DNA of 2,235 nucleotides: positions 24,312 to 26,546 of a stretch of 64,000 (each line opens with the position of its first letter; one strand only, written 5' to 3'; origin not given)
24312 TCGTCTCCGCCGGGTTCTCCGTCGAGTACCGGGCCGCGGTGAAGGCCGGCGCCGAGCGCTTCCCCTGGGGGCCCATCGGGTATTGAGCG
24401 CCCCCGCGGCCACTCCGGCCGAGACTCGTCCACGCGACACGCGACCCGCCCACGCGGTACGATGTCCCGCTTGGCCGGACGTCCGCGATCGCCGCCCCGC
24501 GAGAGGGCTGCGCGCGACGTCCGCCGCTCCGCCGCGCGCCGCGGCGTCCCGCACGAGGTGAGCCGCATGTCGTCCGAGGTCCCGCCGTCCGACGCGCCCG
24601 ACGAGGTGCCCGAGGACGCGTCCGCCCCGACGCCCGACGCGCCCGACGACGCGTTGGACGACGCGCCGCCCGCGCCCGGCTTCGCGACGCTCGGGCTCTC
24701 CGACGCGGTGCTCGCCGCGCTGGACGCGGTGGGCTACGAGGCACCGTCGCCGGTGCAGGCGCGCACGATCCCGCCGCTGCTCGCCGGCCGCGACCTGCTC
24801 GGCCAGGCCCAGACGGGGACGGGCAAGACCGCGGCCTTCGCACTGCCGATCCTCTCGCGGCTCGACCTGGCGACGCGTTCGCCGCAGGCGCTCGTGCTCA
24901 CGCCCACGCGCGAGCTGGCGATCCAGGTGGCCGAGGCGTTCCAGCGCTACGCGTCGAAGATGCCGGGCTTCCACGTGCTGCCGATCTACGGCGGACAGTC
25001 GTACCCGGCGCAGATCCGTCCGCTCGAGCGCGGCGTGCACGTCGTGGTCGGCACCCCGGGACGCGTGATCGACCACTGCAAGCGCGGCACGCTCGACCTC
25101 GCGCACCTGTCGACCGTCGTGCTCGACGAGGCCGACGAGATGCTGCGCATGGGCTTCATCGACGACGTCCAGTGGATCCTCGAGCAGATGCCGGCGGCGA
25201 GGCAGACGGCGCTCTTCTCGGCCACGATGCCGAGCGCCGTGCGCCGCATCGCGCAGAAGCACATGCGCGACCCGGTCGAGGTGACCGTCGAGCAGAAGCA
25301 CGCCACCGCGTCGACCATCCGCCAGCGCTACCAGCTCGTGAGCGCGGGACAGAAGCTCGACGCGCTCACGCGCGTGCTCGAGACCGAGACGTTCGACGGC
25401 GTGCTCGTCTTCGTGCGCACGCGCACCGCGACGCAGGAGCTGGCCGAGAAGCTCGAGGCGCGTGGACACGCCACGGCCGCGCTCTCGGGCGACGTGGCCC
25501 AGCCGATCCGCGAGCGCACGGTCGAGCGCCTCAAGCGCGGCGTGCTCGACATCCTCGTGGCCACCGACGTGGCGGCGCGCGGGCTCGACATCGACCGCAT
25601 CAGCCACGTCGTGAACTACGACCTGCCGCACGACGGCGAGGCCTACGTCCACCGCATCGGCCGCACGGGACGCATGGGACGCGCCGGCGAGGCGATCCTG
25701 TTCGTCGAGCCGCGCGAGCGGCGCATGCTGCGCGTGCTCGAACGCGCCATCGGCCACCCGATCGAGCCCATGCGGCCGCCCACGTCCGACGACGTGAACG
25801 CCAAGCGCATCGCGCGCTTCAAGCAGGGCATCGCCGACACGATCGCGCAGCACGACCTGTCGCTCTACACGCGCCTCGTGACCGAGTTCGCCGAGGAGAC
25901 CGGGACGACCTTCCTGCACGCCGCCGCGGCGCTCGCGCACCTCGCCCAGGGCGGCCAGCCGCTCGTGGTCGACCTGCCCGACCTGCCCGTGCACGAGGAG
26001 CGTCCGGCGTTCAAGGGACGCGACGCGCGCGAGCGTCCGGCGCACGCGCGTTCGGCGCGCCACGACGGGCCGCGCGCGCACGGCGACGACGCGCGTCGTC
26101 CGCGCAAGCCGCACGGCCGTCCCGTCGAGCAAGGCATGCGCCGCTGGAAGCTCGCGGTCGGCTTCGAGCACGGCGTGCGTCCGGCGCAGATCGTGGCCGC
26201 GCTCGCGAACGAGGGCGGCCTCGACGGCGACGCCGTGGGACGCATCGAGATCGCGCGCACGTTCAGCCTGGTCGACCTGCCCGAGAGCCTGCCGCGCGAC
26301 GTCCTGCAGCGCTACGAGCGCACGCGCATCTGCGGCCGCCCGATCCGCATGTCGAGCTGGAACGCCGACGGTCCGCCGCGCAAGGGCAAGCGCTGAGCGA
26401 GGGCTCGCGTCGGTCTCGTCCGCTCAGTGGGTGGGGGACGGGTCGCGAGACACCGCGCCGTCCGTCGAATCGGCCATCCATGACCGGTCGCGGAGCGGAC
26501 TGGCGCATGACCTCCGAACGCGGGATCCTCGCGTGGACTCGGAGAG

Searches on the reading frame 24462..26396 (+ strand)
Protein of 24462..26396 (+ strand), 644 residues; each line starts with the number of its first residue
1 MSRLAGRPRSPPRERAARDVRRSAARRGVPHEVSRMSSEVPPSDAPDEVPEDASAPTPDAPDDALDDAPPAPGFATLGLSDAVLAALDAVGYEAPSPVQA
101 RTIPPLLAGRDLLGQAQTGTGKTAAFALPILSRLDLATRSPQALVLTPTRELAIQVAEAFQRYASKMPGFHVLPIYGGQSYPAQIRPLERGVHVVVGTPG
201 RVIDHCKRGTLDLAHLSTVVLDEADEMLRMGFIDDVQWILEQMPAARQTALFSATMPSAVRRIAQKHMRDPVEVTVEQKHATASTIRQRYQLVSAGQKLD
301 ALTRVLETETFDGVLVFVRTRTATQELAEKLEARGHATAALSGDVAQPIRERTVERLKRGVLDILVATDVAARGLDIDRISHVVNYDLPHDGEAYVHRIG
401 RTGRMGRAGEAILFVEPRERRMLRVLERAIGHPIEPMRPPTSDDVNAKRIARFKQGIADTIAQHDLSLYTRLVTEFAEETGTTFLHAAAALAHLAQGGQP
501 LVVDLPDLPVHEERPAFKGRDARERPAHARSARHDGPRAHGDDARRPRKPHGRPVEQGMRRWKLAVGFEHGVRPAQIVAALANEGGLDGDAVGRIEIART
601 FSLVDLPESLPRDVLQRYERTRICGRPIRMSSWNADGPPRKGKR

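Call 59: search_protein_families(library=pfam, proteins=[window:24462-26396:+], max_evalue=0.001)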
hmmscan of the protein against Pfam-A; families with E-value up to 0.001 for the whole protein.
window:24462-26396:+ (644 aa): 5 families
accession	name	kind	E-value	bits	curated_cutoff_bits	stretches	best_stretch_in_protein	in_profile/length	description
PF00270.35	DEAD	-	1.9e-50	171.3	26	1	96-262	1-166/167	DEAD/DEAH box helicase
PF00271.37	Helicase_C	-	4.3e-29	101.4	23.5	1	297-406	1-110/110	Helicase conserved C-terminal domain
PF25399.1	DeaD_dimer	-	9.3e-22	77.3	23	1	440-503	1-64/67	RNA helicase DeaD dimerization domain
PF03880.21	DbpA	-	1.1e-19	70.6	25.6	1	564-631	4-71/72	DbpA RNA binding domain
PF04851.21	ResIII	-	3.5e-05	24.2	22.5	1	115-224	29-134/164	Type III restriction enzyme, res subunit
